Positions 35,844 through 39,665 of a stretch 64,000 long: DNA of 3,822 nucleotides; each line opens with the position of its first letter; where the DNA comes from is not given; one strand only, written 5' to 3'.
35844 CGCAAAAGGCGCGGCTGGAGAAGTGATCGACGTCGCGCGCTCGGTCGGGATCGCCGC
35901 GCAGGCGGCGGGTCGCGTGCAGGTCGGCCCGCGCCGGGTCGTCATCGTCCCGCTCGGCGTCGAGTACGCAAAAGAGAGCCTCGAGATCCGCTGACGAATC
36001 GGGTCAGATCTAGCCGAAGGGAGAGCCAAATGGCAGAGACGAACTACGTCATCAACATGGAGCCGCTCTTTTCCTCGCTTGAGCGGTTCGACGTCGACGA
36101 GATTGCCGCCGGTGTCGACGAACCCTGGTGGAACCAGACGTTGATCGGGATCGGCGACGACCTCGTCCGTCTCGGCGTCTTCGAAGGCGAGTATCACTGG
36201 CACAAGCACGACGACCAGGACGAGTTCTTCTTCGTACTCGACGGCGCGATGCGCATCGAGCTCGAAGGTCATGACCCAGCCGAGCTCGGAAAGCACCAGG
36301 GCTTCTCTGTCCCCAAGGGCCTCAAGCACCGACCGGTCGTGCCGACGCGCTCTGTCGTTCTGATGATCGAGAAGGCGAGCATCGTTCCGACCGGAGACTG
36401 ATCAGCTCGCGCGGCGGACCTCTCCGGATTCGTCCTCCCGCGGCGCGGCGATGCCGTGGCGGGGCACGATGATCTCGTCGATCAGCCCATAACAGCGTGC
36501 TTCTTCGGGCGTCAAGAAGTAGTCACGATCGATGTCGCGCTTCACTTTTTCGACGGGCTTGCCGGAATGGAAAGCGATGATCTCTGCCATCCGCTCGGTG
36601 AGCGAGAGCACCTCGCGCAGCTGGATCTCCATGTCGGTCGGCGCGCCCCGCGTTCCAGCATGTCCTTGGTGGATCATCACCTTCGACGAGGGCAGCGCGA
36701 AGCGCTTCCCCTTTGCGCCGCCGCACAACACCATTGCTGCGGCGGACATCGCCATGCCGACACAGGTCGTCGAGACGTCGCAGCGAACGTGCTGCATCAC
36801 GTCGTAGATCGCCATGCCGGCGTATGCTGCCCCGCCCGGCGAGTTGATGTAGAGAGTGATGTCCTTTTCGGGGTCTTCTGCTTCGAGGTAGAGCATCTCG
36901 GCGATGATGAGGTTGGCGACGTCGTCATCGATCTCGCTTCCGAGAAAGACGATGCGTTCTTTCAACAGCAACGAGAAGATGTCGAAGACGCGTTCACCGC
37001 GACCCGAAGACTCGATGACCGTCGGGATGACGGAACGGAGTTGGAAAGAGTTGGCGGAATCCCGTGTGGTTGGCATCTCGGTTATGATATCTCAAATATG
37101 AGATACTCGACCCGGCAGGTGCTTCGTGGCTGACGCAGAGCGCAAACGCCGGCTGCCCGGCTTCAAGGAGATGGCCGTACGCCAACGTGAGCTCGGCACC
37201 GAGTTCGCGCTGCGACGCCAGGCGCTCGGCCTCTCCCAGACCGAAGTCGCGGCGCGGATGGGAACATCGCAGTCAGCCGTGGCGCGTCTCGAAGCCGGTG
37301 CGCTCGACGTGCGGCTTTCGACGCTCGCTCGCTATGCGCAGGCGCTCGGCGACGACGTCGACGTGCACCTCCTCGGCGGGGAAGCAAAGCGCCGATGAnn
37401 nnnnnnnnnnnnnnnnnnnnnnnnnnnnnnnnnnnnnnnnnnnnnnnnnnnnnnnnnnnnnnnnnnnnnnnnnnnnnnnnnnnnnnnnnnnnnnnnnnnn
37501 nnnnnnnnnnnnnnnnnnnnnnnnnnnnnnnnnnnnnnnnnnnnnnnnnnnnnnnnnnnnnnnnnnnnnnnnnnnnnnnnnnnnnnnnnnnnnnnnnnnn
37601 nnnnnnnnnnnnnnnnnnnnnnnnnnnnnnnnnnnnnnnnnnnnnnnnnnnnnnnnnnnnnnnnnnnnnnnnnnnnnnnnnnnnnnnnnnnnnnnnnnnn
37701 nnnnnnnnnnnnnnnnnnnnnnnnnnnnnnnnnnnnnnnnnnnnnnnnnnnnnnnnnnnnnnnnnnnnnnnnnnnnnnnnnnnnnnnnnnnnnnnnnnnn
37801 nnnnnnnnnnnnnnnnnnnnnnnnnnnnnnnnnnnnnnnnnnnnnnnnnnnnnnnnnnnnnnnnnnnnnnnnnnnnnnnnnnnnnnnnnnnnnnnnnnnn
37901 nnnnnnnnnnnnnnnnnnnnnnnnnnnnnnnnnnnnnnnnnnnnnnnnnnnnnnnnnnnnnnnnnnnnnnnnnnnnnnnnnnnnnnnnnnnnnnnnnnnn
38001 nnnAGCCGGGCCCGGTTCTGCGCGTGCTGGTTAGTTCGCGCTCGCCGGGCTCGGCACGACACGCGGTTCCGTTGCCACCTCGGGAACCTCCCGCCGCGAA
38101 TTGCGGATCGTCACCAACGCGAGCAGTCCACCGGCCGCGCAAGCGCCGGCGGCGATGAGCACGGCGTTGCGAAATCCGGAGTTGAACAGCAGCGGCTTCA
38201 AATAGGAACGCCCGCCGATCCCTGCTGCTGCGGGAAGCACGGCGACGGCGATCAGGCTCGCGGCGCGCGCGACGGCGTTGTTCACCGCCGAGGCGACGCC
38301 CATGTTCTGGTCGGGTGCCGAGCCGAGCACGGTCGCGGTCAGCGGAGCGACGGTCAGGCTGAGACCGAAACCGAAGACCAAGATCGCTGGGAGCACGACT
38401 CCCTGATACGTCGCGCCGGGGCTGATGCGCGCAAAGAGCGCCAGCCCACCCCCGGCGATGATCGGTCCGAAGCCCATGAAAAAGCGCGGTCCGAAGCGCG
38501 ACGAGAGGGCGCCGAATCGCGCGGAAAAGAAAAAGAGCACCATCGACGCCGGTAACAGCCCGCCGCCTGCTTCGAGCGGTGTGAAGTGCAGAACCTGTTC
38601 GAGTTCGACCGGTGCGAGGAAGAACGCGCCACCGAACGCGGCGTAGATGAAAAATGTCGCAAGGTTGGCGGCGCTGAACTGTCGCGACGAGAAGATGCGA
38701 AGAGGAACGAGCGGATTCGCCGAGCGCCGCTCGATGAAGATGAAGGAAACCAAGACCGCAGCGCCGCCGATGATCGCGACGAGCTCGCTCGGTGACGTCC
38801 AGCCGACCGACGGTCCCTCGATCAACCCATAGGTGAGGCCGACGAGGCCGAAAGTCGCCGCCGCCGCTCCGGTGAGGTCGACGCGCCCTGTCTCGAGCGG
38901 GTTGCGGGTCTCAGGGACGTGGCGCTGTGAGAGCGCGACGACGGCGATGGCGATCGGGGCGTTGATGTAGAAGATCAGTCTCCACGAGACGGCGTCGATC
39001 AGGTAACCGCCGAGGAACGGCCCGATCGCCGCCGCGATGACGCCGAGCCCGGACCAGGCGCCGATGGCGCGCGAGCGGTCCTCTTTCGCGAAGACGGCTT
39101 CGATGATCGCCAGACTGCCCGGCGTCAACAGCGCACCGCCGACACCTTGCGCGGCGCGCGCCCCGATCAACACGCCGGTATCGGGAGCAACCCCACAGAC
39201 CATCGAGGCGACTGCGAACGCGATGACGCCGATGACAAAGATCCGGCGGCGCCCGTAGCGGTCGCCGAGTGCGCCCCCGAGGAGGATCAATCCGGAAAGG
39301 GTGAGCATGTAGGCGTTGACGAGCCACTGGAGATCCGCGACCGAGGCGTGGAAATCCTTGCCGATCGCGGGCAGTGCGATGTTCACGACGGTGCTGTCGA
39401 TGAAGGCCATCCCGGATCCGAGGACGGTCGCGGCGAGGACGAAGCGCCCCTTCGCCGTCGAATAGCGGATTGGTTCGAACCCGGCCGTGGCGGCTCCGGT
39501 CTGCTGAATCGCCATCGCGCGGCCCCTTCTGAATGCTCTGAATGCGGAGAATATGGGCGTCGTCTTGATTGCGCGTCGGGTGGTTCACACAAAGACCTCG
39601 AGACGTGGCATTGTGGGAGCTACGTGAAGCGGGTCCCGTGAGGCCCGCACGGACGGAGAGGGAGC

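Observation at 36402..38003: Solitary active clpP divergent from an XRE regulator coupled to a triad-less ClpP paralog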

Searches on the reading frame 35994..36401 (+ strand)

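Call 3: search_protein_families(library=pfam, proteins=[window:35994-36401:+], max_evalue=0.01)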
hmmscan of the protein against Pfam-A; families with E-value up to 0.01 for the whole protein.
window:35994-36401:+ (135 aa): 2 families
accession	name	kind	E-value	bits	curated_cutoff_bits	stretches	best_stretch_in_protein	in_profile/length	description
PF07883.17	Cupin_2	-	1.7e-09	37.7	27.2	1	66-120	10-62/70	Cupin domain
PF05899.18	Cupin_3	-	0.0015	18.6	23.5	1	69-111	19-61/74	EutQ-like cupin domain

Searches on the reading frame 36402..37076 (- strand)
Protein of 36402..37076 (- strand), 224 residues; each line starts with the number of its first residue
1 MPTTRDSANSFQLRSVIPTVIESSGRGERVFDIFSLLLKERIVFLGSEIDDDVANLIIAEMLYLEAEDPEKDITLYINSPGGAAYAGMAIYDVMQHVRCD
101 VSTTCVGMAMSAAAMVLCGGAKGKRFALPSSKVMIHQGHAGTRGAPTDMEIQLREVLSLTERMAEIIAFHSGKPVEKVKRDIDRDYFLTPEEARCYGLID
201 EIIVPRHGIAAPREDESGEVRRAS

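Call 3: search_protein_families(library=pfam, proteins=[window:36402-37076:-], max_evalue=0.01)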
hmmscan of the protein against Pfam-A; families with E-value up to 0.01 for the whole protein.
window:36402-37076:- (224 aa): 1 family
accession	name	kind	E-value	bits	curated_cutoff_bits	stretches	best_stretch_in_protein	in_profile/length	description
PF00574.28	CLP_protease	-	2.5e-73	246.3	20.2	1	26-204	2-180/182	Clp protease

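Call 5: search_protein_families(library=ncbifam, proteins=[window:36402-37076:-], max_evalue=0.01)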
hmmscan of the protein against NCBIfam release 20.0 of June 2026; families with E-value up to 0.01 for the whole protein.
window:36402-37076:- (224 aa): 11 families
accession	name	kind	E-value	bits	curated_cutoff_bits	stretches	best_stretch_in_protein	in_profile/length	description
NF001368.0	PRK00277.1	subfamily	9.8e-85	283.5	249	1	14-206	6-198/203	ATP-dependent Clp protease proteolytic subunit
TIGR00493.1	clpP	equivalog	1.5e-82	276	308.6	1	15-204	2-191/192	ATP-dependent Clp endopeptidase proteolytic subunit ClpP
NF011090.0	PRK14513.1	equivalog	3.2e-75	252.4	347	1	15-207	2-194/201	ATP-dependent Clp protease proteolytic subunit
NF009203.0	PRK12551.1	equivalog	5.8e-73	244.8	359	1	16-204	1-189/196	ATP-dependent Clp protease proteolytic subunit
NF009205.0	PRK12553.1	subfamily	1.5e-68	230.6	228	1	12-207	9-206/211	ATP-dependent Clp protease proteolytic subunit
NF011091.0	PRK14514.1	equivalog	4.1e-67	226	361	1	10-204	24-218/221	ATP-dependent Clp endopeptidase proteolytic subunit ClpP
NF009204.0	PRK12552.1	equivalog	6.2e-54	182.7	263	1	32-210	22-219/225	ATP-dependent Clp protease proteolytic subunit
NF011089.0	PRK14512.1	equivalog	5.3e-45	153.6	251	1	33-207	21-195/200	ATP-dependent Clp protease proteolytic subunit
NF045542.1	Clp_rel_HeadMat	equivalog_domain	1.2e-21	77.4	120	1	65-202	28-165/165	head maturation protease, ClpP-related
NF045540.1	scaf_prot_MCP1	exception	1.9e-21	76.5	475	1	64-219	24-177/652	ClpP-like prohead protease/major capsid protein fusion protein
TIGR00706.1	SppA_dom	equivalog_domain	0.0083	15.8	155.45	0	66-120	28-84/208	signal peptide peptidase SppA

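Call 7: search_protein_families(library=padloc, proteins=[window:36402-37076:-], max_evalue=0.01)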
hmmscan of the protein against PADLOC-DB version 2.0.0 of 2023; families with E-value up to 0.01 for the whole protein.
window:36402-37076:- (224 aa): 0 families

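Call 37: search_solved_structures(query=window:36402-37076:-, max_evalue=1e-20)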
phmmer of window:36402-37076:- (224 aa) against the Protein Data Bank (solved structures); distinct sequences matched with E-value up to 1e-20: 109 (the best 60 are shown).
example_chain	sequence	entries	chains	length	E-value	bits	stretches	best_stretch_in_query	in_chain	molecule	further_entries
3qwd_A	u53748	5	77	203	5.5e-70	238.3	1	15-211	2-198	ATP-dependent Clp protease proteolytic subunit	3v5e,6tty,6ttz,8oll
4emm_V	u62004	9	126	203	8.1e-70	237.8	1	15-206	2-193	ATP-dependent Clp protease proteolytic subunit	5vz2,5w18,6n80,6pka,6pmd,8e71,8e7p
3st9_A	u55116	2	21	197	9.2e-70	237.6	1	15-206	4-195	ATP-dependent Clp protease proteolytic subunit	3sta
9irp_A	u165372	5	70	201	9.5e-70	237.6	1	15-206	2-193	ATP-dependent Clp protease proteolytic subunit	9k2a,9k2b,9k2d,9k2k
9jop_H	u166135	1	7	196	9.7e-70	237.5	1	15-206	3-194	ATP-dependent Clp protease proteolytic subunit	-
8r03_A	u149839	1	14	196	1e-69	237.4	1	15-206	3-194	ATP-dependent Clp protease proteolytic subunit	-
4mxi_A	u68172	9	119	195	1.1e-69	237.3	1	15-206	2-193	ATP-dependent Clp protease proteolytic subunit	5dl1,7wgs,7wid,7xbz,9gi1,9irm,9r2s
3v5i_A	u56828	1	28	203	1.4e-69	237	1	15-211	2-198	ATP-dependent Clp protease proteolytic subunit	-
6mx2_A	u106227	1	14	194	3e-69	235.9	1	15-206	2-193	ATP-dependent Clp protease proteolytic subunit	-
6dkf_B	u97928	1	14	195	4e-69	235.5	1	15-206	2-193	ATP-dependent Clp protease proteolytic subunit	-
8ef8_A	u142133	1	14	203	4e-69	235.5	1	15-206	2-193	ATP-dependent Clp protease proteolytic subunit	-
4emp_V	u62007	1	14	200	5.7e-69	235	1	15-206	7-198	ATP-dependent Clp protease proteolytic subunit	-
3p2l_A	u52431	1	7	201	8e-69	234.5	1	14-209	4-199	ATP-dependent Clp protease proteolytic subunit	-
8cj4_A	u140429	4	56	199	8.1e-69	234.5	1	15-207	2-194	ATP-dependent Clp protease proteolytic subunit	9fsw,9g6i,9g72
5g1q_A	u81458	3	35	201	9.1e-69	234.4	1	15-209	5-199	CLP PROTEASE PROTEOLYTIC SUBUNIT P | ATP-DEPENDENT CLP PROTEASE PROTEOLYTIC SUBUNIT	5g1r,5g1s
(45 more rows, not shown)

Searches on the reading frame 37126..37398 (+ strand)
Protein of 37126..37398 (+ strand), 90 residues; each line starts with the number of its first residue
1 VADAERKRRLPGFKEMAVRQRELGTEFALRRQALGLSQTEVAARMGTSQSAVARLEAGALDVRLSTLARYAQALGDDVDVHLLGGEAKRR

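Call 3: search_protein_families(library=pfam, proteins=[window:37126-37398:+], max_evalue=0.01)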
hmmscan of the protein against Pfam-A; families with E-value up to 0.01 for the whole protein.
window:37126-37398:+ (90 aa): 11 families
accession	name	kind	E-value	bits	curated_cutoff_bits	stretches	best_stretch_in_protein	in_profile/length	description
PF13560.12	HTH_31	-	3.8e-12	46.8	27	1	22-77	1-57/64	Helix-turn-helix domain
PF01381.28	HTH_3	-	1.1e-11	45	23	1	30-75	4-49/55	Helix-turn-helix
PF13744.12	HTH_37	-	7.8e-05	22.9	27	1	24-81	20-78/80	Helix-turn-helix domain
PF04545.22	Sigma70_r4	-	0.00013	21.9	24.1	1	35-61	20-46/50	Sigma-70, region 4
PF13443.12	HTH_26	-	0.0002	22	22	1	35-75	10-51/63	Cro/C1-type HTH DNA-binding domain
PF00157.23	Pou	-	0.00081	19.7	27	1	22-57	8-49/72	Pou domain - N-terminal to homeobox domain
PF08281.18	Sigma70_r4_2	-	0.0035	17.4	25.7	1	31-54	22-45/54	Sigma-70, region 4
PF13413.12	HTH_25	-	0.0046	17.2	24.6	0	30-61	5-36/62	Helix-turn-helix domain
PF20432.4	Xre-like-HTH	-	0.0051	17.5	25.8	0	32-66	20-56/63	Antitoxin Xre-like helix-turn-helix domain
PF22495.2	HTH_92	-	0.006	16.3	27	1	30-59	3-32/45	RsaL-like HTH domain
PF13384.12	HTH_23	-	0.0079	16.4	24.6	0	29-54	12-36/50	Homeodomain-like domain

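Call 5: search_protein_families(library=ncbifam, proteins=[window:37126-37398:+], max_evalue=0.01)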
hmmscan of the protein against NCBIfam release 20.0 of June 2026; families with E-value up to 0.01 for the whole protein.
window:37126-37398:+ (90 aa): 10 families
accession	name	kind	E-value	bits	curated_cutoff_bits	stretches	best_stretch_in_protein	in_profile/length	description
TIGR03070.1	couple_hipB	subfamily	1.1e-09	38.1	71.65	1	22-75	2-55/58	type II toxin-antitoxin system Y4mF family antitoxin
NF041951.1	phage_RstR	subfamily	6.3e-06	26.4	80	1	23-80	3-60/108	RstR family transcriptional repressor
TIGR02612.1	mob_myst_A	hypoth_equivalog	1.7e-05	24.7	122.6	1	31-75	34-80/150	mobile mystery protein A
NF006015.0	PRK08154.1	subfamily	8.6e-05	21.8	204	1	20-79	28-87/314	anaerobic benzoate catabolism transcriptional regulator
TIGR03830.1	CxxCG_CxxCG_HTH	subfamily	0.00028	20.7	61.8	1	18-61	61-104/127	type II TA system antitoxin MqsA family protein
NF007408.0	PRK09943.1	equivalog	0.00098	18.7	211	1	23-70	8-55/185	HTH-type transcriptional regulator PuuR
NF007271.0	PRK09726.1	equivalog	0.0011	18.9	79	1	23-75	13-65/88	type II toxin-antitoxin system antitoxin HipB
NF007257.0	PRK09706.1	subfamily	0.0015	18.3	101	1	20-83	3-66/135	transcriptional repressor DicA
TIGR02937.1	sigma70-ECF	superfamily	0.0031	17.1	42.9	1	15-60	117-158/165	sigma-70 family RNA polymerase sigma factor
TIGR02980.1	SigBFG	subfamily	0.0054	16.4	234.35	1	35-61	194-220/227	SigB/SigF/SigG family RNA polymerase sigma factor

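Call 7: search_protein_families(library=padloc, proteins=[window:37126-37398:+], max_evalue=0.01)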
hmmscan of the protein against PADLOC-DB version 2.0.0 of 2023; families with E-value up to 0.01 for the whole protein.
window:37126-37398:+ (90 aa): 12 families
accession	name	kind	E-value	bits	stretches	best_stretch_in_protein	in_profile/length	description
PDLC02926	HTH_VI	-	7.1e-10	37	1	23-75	2-54/92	-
PDLC04142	capH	-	1.5e-05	24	1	30-79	14-63/103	capH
PDLC03952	RmrA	-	0.00016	18.7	1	30-78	30-78/395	-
PDLC03955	RmrA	-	0.00089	16.6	1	25-80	23-78/371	-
PDLC03949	RmrA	-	0.0011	16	1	27-75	7-55/363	-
PDLC04760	PDC-M64C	-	0.002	16.5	1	33-77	37-81/93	-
PDLC03665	Control_protein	-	0.0032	15.7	1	29-75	16-62/77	control protein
PDLC03953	RmrA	-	0.0072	13.6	1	30-75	13-58/373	-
PDLC03951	RmrA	-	0.0075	13.3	1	30-75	16-61/400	-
PDLC04133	mad1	-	0.0079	14.5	0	36-56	6-26/60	mads_1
PDLC04757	PDC-M64B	-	0.0089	14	1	33-78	40-85/128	-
PDLC03664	Control_protein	-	0.0097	14.3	0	30-74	21-65/74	control protein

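Call 41: search_solved_structures(query=window:37126-37398:+, max_evalue=0.01)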
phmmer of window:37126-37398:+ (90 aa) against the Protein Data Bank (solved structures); distinct sequences matched with E-value up to 0.01: 8.
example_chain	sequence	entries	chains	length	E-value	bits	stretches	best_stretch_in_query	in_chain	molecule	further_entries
6lty_A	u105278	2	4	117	2.2e-05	28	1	18-80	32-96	Putative antitoxin HigA3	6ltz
1sq8_A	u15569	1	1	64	0.0001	25.9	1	23-82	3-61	dh434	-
1per_L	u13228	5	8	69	0.00013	25.6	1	29-85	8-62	PROTEIN (434 REPRESSOR) | 434 REPRESSOR | REPRESSOR PROTEIN CI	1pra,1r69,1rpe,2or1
7ewc_A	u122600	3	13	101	0.00014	25.4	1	18-85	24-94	Putative antitoxin HigA2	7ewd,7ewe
1r63_A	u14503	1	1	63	0.00017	25.2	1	29-82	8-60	REPRESSOR PROTEIN FROM BACTERIOPHAGE 434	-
8tac_A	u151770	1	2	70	0.00024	24.7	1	18-60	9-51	DBP48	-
2r63_A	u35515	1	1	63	0.00065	23.3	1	32-82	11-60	REPRESSOR PROTEIN FROM BACTERIOPHAGE 434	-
6af3_B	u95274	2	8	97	0.0064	20.2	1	25-80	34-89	HigA antitoxin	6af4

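Call 49: find_homologous_proteins(query=window:37126-37398:+, max_evalue=0.00001)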
Query window:37126-37398:+ (90 aa): 6885 proteins with E <= 0.00001 among 6936 candidates; the best 120 are listed.
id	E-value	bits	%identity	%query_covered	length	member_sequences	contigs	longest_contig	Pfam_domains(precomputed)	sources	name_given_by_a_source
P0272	3.2e-47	175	100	100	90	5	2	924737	PF01381.29,PF13560.13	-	-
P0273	1.9e-42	160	92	99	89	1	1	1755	PF01381.29,PF13560.13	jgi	jgi:predicted transcriptional regulator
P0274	3.3e-41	156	91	99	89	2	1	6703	PF01381.29,PF13560.13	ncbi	ncbi:MAG: helix-turn-helix domain-containing protein [Acidimicrobiales bacterium]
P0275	1.3e-39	151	87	99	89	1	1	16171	PF01381.29,PF13560.13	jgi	jgi:predicted transcriptional regulator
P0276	2.5e-39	150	88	99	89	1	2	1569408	PF01381.29,PF13560.13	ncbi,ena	-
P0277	1.6e-37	144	92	92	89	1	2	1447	PF01381.29,PF13560.13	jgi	jgi:transcriptional regulator with XRE-family HTH domain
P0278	7.8e-36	139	84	99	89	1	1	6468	PF01381.29,PF13560.13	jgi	jgi:predicted transcriptional regulator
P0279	1.9e-34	135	81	99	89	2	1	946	PF01381.29,PF13560.13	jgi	jgi:predicted transcriptional regulator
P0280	2.8e-34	134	83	91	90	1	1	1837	PF13744.13,PF01381.29,PF13560.13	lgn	-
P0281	1.5e-33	132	78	100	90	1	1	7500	PF01381.29,PF13560.13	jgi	jgi:transcriptional regulator with XRE-family HTH domain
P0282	5.0e-33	130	84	91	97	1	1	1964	PF01381.29,PF13560.13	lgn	-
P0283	1.2e-27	113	86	82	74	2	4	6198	PF01381.29,PF13560.13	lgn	-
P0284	2.2e-26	109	83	77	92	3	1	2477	PF01381.29,PF13560.13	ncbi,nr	ncbi:MAG TPA: helix-turn-helix domain-containing protein [Acidimicrobiales bacterium]|nr:helix-turn-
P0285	6.2e-26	108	78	81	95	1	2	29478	PF01381.29,PF13560.13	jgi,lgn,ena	-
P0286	1.1e-25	107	71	92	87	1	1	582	PF01381.29,PF13560.13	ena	-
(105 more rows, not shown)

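Call 59: find_related_loci(query=A6, collection=metagenome_contigs, flank=2500)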
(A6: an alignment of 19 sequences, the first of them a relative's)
Query A6 (90 aa) in metagenome_contigs; peptide patterns used: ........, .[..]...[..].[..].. (x = any residue, [..] = any of these).
600 stretches matched a pattern (row limit reached: there are more); 575 encode a relative of the query (tblastn E <= 1e-3); the best 80 are kept; 80 distinct loci.
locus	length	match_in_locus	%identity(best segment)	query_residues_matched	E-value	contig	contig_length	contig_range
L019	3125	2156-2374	68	10-82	2e-28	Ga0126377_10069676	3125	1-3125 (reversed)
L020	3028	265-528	62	1-89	2e-28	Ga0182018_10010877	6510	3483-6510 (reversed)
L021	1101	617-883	60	1-89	1e-28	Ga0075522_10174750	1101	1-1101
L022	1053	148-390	67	10-90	7e-28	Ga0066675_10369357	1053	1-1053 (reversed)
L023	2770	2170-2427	62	1-86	2e-27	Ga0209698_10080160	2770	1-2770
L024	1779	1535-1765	66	10-86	3e-27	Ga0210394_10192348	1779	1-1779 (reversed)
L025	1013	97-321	65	10-84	8e-28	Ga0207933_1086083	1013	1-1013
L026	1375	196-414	68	10-82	2e-27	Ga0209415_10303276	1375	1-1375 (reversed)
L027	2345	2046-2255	73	10-79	4e-27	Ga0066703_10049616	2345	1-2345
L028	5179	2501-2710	73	10-79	5e-27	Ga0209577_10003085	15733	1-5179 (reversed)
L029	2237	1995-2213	70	10-82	9e-27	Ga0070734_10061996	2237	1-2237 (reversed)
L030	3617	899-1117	70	10-82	3e-26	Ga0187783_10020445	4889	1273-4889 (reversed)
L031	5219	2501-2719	66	10-82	3e-26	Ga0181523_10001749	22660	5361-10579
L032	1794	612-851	64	1-80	4e-26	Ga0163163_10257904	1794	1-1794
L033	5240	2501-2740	64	10-88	4e-26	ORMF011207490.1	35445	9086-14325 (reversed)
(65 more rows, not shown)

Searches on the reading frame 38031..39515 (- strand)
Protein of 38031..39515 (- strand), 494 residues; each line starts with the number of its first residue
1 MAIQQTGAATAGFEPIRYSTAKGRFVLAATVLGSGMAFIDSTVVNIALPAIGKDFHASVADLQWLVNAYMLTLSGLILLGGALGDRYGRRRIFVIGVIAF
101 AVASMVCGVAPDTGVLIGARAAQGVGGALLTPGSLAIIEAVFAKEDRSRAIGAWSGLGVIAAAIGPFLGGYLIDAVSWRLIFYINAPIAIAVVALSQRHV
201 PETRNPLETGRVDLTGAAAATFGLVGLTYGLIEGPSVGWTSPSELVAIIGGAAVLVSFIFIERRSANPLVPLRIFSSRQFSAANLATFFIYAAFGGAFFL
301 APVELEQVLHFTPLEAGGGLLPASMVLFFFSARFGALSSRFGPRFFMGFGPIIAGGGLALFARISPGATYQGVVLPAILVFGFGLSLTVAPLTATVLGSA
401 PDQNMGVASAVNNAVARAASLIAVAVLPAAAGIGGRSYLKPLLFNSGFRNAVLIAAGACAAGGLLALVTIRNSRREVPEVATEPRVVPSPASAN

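Call 3: search_protein_families(library=pfam, proteins=[window:38031-39515:-], max_evalue=0.01)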
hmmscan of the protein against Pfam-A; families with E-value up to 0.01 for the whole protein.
window:38031-39515:- (494 aa): 4 families
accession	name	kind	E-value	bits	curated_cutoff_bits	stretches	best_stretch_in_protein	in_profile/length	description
PF07690.21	MFS_1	-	1.1e-57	196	33.4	1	31-423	2-346/347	Major Facilitator Superfamily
PF05977.19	MFS_3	-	9.2e-09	34.7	27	1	43-208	28-201/524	Transmembrane secretion effector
PF06609.19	TRI12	-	2.8e-06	26.5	23.2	1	46-277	65-308/599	Fungal trichothecene efflux pump (TRI12)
PF00083.30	Sugar_tr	-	5.4e-06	26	22.3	1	57-203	43-194/452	Sugar (and other) transporter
